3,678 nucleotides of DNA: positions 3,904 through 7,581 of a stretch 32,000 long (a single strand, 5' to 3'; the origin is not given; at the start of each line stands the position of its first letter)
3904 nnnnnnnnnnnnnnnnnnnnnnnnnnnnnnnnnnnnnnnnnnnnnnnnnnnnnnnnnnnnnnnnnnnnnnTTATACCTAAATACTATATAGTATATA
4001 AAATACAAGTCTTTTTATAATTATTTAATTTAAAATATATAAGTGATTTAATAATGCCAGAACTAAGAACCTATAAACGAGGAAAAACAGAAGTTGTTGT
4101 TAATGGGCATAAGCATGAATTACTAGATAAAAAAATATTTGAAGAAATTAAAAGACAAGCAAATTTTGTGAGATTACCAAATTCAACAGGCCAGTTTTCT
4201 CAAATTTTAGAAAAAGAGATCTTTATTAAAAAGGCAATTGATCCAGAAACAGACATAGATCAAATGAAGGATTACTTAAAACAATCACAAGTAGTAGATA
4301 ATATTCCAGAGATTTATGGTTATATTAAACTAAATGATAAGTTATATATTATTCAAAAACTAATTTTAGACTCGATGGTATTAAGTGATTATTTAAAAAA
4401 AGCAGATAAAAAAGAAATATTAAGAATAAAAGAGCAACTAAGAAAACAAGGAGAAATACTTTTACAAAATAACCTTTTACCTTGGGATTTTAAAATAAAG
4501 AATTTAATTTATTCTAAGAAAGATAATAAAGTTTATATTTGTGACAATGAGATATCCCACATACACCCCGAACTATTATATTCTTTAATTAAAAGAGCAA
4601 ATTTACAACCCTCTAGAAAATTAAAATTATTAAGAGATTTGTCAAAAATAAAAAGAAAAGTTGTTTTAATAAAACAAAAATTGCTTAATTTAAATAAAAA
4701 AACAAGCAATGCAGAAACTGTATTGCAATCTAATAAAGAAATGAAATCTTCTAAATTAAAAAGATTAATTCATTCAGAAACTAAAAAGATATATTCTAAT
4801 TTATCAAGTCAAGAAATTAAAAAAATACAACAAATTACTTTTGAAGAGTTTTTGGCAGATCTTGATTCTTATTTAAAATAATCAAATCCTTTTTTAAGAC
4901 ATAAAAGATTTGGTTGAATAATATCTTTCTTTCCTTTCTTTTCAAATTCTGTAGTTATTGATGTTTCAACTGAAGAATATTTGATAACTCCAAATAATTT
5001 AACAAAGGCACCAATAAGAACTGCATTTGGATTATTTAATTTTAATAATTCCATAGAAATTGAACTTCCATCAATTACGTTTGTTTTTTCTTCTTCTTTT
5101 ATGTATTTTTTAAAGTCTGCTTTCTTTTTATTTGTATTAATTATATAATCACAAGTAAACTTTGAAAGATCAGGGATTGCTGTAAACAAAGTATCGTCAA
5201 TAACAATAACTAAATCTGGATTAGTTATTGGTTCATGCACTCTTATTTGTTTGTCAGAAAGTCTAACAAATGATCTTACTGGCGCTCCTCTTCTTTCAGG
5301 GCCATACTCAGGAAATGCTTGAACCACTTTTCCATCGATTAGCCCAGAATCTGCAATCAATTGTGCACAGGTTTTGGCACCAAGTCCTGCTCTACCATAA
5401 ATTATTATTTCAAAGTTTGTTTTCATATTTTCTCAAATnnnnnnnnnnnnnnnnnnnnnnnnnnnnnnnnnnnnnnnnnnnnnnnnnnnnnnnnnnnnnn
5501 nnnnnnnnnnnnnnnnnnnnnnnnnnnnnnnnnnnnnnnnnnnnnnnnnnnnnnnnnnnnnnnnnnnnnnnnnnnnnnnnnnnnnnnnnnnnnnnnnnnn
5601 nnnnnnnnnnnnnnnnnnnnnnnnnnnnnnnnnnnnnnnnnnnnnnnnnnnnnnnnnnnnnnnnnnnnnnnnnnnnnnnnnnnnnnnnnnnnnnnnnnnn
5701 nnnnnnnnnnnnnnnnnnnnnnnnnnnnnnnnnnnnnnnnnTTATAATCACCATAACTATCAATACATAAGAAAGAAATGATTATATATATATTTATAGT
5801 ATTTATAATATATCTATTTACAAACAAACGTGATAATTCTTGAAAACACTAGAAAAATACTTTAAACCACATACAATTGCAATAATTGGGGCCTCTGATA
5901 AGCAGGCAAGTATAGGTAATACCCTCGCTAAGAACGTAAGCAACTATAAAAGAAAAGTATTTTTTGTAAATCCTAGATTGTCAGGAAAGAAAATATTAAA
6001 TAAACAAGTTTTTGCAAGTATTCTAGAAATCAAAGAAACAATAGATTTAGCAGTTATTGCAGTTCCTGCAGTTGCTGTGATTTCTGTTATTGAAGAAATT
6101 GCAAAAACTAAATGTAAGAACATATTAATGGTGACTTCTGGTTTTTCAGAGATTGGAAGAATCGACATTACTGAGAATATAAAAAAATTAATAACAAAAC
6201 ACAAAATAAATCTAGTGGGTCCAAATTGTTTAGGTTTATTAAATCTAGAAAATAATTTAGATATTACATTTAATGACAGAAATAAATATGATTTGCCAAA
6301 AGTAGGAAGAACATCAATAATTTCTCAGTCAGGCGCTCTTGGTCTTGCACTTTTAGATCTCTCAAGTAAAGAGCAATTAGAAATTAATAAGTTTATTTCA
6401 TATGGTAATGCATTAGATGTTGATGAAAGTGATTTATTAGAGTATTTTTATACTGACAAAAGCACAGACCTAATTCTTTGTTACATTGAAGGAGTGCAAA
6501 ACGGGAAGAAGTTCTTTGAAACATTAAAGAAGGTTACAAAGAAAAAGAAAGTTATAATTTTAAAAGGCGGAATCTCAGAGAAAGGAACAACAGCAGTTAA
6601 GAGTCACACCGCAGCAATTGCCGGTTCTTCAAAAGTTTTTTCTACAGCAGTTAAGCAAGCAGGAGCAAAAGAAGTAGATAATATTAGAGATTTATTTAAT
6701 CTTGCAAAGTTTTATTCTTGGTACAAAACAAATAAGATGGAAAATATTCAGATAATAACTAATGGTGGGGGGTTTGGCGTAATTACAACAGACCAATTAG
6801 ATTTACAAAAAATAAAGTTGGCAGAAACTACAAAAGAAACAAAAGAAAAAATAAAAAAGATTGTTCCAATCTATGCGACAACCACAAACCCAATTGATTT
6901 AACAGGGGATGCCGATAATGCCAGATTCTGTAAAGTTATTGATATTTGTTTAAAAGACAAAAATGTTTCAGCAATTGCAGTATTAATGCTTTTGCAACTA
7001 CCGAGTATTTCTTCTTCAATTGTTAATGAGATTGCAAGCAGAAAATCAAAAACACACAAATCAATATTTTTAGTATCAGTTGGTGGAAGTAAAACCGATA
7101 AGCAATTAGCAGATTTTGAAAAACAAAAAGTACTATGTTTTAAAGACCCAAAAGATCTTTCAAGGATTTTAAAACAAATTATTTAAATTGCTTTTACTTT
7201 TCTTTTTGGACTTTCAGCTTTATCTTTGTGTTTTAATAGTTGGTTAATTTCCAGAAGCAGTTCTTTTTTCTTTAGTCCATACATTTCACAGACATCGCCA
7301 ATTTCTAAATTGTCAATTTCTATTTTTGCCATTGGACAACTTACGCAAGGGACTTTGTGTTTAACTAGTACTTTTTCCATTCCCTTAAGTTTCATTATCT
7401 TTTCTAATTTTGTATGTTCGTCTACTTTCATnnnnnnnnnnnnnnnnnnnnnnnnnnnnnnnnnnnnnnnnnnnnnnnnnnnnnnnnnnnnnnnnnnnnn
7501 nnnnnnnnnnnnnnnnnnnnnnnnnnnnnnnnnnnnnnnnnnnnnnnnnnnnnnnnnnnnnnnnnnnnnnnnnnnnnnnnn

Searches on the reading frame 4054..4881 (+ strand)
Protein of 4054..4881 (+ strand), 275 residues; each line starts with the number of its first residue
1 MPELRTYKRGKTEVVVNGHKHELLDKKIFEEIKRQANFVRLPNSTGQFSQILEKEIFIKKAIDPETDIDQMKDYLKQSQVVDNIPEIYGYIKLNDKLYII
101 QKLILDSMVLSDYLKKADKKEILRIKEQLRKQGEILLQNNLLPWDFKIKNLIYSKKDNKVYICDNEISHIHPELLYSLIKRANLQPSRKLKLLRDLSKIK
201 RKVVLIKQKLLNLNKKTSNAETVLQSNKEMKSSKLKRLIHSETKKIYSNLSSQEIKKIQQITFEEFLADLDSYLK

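Call 51: search_protein_families(library=pfam, proteins=[window:4054-4881:+], max_evalue=0.01)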
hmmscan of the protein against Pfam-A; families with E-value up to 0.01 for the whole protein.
window:4054-4881:+ (275 aa): 0 families

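Call 63: search_protein_families(library=ncbifam, proteins=[window:4054-4881:+], max_evalue=0.01)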
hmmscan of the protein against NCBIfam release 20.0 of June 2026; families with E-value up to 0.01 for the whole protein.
window:4054-4881:+ (275 aa): 2 families
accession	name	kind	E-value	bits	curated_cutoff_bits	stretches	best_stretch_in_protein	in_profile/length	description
NF011461.0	PRK14879.1-2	equivalog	0.0036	17.1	372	1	99-165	79-143/225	Kae1-associated kinase Bud32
NF011460.0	PRK14879.1-1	equivalog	0.0083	15.3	199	1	83-169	74-158/232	Kae1-associated kinase Bud32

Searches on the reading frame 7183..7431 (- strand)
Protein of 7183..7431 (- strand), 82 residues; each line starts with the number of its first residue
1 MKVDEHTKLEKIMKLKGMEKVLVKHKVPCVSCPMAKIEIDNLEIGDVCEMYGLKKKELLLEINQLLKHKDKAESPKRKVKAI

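Call 16: search_protein_families(library=pfam, proteins=[window:7183-7431:-], max_evalue=0.001)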
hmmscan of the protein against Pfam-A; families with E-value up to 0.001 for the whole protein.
window:7183-7431:- (82 aa): 0 families

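Call 51: search_protein_families(library=pfam, proteins=[window:7183-7431:-], max_evalue=0.01)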
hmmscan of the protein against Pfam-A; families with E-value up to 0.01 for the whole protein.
window:7183-7431:- (82 aa): 0 families

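Call 63: search_protein_families(library=ncbifam, proteins=[window:7183-7431:-], max_evalue=0.01)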
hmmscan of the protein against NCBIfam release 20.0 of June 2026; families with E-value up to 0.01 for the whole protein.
window:7183-7431:- (82 aa): 1 family
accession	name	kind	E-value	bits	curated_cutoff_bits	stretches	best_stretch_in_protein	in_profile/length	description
TIGR03980.1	prismane_assoc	subfamily_domain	3.8e-06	26.8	44.95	1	10-63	8-58/58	hybrid cluster protein-associated redox disulfide domain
